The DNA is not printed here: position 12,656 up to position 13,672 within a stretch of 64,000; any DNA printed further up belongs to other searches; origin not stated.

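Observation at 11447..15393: Low-GC module beside the orphan portal: small protein, XRE-ImmA pseudo-protease, unknown 228-aa protein, and a methyltransferase fused to an Mrr-like nuclease domain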

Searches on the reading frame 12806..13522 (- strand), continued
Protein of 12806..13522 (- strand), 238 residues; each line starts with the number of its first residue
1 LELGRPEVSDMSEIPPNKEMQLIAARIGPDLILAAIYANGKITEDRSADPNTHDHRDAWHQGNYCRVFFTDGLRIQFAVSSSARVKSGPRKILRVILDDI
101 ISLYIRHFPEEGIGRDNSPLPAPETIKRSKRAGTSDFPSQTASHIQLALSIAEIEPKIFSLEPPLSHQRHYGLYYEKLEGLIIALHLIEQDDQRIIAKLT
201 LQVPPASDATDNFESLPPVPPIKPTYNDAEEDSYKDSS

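Call 68: fold_search(model_id=the predicted structure, library=pdb)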
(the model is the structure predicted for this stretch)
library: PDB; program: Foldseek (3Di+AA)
matches with E <= 10: 253; with E <= 0.001: 0
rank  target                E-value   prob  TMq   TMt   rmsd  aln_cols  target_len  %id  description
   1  6xb3_E                1.7e-01  0.21  0.17  0.16  11.9       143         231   10  Structure of AcNPV poxin in post-reactive state with Gp[2'-5']Ap[3'] (released 2020-11-25)
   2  6xb3_M                1.8e-01  0.54  0.16  0.16  11.2       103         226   10  Structure of AcNPV poxin in post-reactive state with Gp[2'-5']Ap[3'] (released 2020-11-25)
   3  8r6p_H                2.0e-01  0.09  0.14  0.21  18.5       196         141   12  Mycobacterium smegnatis RNA polymerase RP2-like transcription initiation complex with SigmaA, RbpA, HelD N-terminal do (released 2024-10-02)
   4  6xb3_D                2.1e-01  0.54  0.12  0.13   6.9        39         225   15  Structure of AcNPV poxin in post-reactive state with Gp[2'-5']Ap[3'] (released 2020-11-25)
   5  6xb3_O                2.1e-01  0.51  0.13  0.13   6.8        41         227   15  Structure of AcNPV poxin in post-reactive state with Gp[2'-5']Ap[3'] (released 2020-11-25)
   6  6xb3_K                2.1e-01  0.18  0.15  0.16  13.4       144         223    9  Structure of AcNPV poxin in post-reactive state with Gp[2'-5']Ap[3'] (released 2020-11-25)
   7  6xb3_H                2.4e-01  0.15  0.16  0.15  13.4       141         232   10  Structure of AcNPV poxin in post-reactive state with Gp[2'-5']Ap[3'] (released 2020-11-25)
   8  1dmu_A                2.9e-01  0.21  0.31  0.25  14.7       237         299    8  Crystal structure of the restriction endonuclease BglI (e.c.3.1.21.4) bound to its dna recognition sequence (released 1999-12-18)
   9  6xb3_L                3.0e-01  0.60  0.12  0.12   1.9        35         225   14  Structure of AcNPV poxin in post-reactive state with Gp[2'-5']Ap[3'] (released 2020-11-25)
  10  6xb3_F                3.0e-01  0.57  0.12  0.13   2.0        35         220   14  Structure of AcNPV poxin in post-reactive state with Gp[2'-5']Ap[3'] (released 2020-11-25)
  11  6xb3_J                3.0e-01  0.30  0.16  0.15  13.9       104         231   12  Structure of AcNPV poxin in post-reactive state with Gp[2'-5']Ap[3'] (released 2020-11-25)
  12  6xb3_N                3.2e-01  0.33  0.15  0.16  12.0       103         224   10  Structure of AcNPV poxin in post-reactive state with Gp[2'-5']Ap[3'] (released 2020-11-25)
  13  6xb3_C                3.4e-01  0.47  0.12  0.12   3.1        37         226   14  Structure of AcNPV poxin in post-reactive state with Gp[2'-5']Ap[3'] (released 2020-11-25)
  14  6xb3_B                3.6e-01  0.54  0.12  0.12   1.9        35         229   14  Structure of AcNPV poxin in post-reactive state with Gp[2'-5']Ap[3'] (released 2020-11-25)
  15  6xb3_G                3.9e-01  0.51  0.12  0.12   1.9        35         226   14  Structure of AcNPV poxin in post-reactive state with Gp[2'-5']Ap[3'] (released 2020-11-25)
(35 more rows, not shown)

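Call 75: search_dna_similar(query=window:12806-13492:-, collection=phages, mode=protein, max_evalue=1, max_rows=10)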
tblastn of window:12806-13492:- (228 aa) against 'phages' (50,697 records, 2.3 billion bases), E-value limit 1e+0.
No match.

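Call 80: search_protein_families(library=padloc, proteins=[P0134, P0135], max_evalue=0.1)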
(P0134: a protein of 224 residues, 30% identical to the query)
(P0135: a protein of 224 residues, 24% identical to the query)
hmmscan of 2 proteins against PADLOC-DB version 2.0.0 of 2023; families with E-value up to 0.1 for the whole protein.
P0134 (224 aa): 0 families

P0135 (224 aa): 0 families

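Call 107: search_solved_structures(query=A5, max_evalue=5)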
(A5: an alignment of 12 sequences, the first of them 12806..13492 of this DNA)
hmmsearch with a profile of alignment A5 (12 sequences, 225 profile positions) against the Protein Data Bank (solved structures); distinct sequences matched with E-value up to 5: 0.
